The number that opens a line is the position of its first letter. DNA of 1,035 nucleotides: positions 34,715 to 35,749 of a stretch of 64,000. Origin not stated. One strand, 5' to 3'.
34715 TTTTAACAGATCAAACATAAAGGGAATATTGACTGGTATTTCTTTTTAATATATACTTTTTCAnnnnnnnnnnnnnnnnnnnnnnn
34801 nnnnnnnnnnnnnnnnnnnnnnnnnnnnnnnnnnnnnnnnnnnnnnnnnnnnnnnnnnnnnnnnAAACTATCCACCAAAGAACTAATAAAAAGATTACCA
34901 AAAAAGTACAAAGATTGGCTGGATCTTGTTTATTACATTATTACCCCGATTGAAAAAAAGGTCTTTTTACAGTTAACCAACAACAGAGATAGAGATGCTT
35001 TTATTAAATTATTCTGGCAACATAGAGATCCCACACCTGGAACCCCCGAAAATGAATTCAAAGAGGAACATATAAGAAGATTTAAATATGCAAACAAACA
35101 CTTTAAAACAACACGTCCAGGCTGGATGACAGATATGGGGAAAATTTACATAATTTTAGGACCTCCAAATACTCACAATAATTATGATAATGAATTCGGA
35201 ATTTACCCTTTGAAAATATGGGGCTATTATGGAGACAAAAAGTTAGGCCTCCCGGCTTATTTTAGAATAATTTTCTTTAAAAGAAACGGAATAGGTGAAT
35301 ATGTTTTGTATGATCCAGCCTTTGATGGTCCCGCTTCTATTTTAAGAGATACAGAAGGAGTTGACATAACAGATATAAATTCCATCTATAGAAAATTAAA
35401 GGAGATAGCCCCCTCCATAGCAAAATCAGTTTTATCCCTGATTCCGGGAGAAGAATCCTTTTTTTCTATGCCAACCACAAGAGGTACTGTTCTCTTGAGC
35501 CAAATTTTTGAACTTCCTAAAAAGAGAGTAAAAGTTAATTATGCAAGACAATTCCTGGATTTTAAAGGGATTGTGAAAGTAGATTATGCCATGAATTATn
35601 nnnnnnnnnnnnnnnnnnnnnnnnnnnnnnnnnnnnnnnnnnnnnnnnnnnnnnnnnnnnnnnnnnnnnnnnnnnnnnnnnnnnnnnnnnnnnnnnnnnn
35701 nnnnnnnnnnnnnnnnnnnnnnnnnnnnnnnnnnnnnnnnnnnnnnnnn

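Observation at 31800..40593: Eukaryotic-like Ser/Thr kinase (TM + TPR) divergent from a GWxTD-BatB-BatD gene string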

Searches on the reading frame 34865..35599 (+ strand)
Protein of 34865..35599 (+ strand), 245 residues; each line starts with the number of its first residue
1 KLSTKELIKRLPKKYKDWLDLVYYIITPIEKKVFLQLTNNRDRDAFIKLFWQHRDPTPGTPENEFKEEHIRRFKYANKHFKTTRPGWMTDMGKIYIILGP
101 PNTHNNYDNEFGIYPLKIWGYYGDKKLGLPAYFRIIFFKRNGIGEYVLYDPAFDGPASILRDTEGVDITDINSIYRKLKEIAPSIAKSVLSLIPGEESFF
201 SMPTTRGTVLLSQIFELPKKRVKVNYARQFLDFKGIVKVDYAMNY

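Call 76: search_solved_structures(query=A6, max_evalue=10, show_alignments=2)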
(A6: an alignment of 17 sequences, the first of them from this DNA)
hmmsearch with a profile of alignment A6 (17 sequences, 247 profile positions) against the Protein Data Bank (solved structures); distinct sequences matched with E-value up to 10: 2.
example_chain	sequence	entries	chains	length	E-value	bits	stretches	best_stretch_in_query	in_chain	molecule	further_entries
5vyq_A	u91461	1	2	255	1.7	11.4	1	130-219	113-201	Uncharacterized protein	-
4pzu_A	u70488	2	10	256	1.7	11.4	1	130-219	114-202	Uncharacterized protein Rv3404c/MT3512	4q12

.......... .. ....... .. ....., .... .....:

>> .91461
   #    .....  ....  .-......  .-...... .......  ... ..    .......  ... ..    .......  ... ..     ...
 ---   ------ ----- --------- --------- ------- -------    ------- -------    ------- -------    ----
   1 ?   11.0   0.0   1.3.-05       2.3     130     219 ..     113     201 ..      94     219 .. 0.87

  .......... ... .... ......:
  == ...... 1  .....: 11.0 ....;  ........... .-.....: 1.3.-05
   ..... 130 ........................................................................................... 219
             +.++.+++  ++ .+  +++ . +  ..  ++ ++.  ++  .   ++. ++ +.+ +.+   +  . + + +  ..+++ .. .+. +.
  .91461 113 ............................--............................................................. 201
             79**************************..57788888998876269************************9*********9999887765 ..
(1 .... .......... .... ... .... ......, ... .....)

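Call 81: search_protein_families(library=pfam, proteins=[window:34865-35599:+], max_evalue=10)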
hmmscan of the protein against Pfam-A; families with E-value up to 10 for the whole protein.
seq(245 aa): 1 family
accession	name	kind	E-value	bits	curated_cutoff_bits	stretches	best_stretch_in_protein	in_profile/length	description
PF20094.4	GWxTD_dom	-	2.1e-12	47.6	26.9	1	14-110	29-122/172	GWxTD domain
